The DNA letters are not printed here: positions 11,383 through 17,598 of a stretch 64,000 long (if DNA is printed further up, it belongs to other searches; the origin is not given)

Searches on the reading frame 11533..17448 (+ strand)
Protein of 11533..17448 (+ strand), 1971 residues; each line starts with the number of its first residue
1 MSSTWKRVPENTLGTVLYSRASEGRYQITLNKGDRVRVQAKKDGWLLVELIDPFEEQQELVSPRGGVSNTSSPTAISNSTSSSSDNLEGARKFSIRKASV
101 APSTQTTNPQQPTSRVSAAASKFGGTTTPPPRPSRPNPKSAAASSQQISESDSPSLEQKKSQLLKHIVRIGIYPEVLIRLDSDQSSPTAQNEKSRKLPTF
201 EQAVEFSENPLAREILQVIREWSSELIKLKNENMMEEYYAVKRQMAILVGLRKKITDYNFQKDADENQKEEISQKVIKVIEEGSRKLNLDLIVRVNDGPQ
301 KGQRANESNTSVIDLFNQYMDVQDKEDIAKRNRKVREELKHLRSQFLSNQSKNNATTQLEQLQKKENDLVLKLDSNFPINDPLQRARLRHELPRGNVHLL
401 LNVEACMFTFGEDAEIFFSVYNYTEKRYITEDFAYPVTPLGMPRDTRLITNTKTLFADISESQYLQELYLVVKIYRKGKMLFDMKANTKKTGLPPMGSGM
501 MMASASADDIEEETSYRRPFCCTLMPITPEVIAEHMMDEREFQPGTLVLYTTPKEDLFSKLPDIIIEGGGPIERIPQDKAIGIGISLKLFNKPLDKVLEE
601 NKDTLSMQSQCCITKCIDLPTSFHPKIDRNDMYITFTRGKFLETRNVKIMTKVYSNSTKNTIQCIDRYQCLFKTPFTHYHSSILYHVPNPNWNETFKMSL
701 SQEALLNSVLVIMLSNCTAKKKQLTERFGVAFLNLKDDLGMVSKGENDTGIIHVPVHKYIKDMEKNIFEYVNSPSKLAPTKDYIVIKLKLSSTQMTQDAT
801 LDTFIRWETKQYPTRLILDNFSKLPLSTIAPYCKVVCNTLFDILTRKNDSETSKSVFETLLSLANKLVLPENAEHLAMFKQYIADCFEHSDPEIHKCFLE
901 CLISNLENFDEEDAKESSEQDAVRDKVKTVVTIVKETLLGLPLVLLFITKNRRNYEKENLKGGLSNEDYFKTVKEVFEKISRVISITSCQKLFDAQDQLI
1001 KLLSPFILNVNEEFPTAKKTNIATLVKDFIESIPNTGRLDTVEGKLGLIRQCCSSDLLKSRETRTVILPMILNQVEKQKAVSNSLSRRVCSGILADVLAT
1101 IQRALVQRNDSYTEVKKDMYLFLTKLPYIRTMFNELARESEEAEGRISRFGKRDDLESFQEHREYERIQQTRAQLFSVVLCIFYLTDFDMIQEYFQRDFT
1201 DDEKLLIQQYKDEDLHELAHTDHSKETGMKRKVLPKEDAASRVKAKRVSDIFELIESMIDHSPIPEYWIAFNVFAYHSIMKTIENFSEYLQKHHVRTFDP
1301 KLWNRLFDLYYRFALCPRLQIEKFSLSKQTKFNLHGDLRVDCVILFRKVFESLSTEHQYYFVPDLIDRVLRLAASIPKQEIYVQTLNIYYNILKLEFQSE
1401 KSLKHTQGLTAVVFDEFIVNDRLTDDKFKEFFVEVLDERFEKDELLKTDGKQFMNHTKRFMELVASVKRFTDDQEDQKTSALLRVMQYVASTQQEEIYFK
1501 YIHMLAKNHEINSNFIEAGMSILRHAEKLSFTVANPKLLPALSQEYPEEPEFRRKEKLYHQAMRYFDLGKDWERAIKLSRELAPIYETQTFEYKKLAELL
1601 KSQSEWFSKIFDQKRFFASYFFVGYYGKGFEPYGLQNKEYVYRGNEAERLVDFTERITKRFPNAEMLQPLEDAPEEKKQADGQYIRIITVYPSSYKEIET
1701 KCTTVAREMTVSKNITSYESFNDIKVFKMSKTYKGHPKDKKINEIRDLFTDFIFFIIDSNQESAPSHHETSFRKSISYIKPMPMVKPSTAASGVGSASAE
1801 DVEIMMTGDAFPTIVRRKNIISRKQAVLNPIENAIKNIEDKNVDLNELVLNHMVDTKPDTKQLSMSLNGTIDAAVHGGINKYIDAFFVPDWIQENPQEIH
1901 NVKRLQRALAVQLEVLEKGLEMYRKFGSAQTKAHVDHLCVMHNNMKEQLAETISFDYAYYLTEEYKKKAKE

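Call 3: search_protein_families(library=pfam, proteins=[window:11533-17448:+], max_evalue=0.01)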
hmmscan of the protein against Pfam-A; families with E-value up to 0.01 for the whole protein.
window:11533-17448:+ (1971 aa): 6 families
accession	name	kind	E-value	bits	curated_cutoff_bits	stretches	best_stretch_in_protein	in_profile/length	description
PF16172.10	DOCK_N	-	2.6e-35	122.6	27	1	206-606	12-376/387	DOCK N-terminus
PF23554.2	TPR_DOCK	-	9.4e-33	114.2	27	2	1250-1432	339-521/524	Dedicator of cytokinesis (DOCK) TPR region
PF14429.12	DOCK-C2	-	3e-20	73.4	33.6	1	629-799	5-186/187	C2 domain in Dock180 and Zizimin proteins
PF06920.19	DHR-2_Lobe_A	-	2.9e-13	50.9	26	1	1493-1610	12-152/154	DHR-2, Lobe A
PF20421.4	DHR-2_Lobe_C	-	3.1e-11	43.6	26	1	1853-1950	6-101/103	DHR-2, Lobe C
PF20422.3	DHR-2_Lobe_B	-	0.0013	19.2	26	1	1675-1750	6-67/77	DHR-2, Lobe B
